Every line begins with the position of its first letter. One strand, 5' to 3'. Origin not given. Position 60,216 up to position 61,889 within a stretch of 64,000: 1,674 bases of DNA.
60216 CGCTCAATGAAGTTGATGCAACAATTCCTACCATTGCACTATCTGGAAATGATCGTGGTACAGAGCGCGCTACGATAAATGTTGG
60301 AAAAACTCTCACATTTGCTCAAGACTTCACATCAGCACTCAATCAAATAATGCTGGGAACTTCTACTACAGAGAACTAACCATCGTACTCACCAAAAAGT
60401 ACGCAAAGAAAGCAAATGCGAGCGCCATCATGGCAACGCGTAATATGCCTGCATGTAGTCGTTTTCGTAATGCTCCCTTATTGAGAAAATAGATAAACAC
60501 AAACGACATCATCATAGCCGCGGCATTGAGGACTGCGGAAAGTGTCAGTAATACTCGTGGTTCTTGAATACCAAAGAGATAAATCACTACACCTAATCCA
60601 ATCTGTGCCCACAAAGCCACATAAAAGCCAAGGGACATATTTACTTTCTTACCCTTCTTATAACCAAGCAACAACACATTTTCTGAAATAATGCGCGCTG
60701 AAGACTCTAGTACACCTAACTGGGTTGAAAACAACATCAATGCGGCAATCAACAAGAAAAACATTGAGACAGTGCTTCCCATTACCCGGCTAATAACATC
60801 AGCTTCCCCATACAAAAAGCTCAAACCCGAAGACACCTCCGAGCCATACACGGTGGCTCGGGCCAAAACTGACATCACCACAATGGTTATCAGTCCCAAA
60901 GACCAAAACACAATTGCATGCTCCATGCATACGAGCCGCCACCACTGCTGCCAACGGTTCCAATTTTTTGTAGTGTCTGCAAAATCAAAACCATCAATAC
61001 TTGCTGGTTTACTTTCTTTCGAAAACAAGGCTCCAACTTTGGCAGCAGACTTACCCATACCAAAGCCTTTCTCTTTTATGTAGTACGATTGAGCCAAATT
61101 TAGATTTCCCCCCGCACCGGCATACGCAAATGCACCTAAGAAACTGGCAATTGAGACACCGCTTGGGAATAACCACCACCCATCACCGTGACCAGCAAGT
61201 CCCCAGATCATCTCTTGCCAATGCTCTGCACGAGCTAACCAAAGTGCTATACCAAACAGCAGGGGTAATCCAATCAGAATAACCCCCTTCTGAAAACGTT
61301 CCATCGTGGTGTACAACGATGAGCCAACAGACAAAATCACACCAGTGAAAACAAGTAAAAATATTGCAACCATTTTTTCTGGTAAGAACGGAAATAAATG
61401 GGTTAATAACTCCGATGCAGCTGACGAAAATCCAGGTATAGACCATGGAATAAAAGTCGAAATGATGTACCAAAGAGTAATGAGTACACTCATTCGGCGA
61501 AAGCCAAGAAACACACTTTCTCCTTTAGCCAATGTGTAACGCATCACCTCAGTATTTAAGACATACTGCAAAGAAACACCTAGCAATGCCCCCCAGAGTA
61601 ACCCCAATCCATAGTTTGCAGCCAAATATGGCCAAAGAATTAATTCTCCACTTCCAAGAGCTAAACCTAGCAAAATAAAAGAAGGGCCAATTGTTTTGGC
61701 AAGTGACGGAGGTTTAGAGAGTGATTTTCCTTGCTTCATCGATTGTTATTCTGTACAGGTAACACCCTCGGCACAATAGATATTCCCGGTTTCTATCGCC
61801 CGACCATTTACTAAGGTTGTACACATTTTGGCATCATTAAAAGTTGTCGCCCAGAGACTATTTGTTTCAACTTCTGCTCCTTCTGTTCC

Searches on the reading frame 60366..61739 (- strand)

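Call 79: search_protein_families(library=ncbifam, proteins=[window:60366-61739:-], max_evalue=0.001)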
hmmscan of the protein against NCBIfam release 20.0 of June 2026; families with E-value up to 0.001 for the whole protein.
window:60366-61739:- (457 aa): 1 family
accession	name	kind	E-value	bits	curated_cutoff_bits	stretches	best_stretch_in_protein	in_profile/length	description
NF037982.1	Nramp_1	equivalog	6.9e-83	279.1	50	1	18-423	1-403/404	Nramp family divalent metal transporter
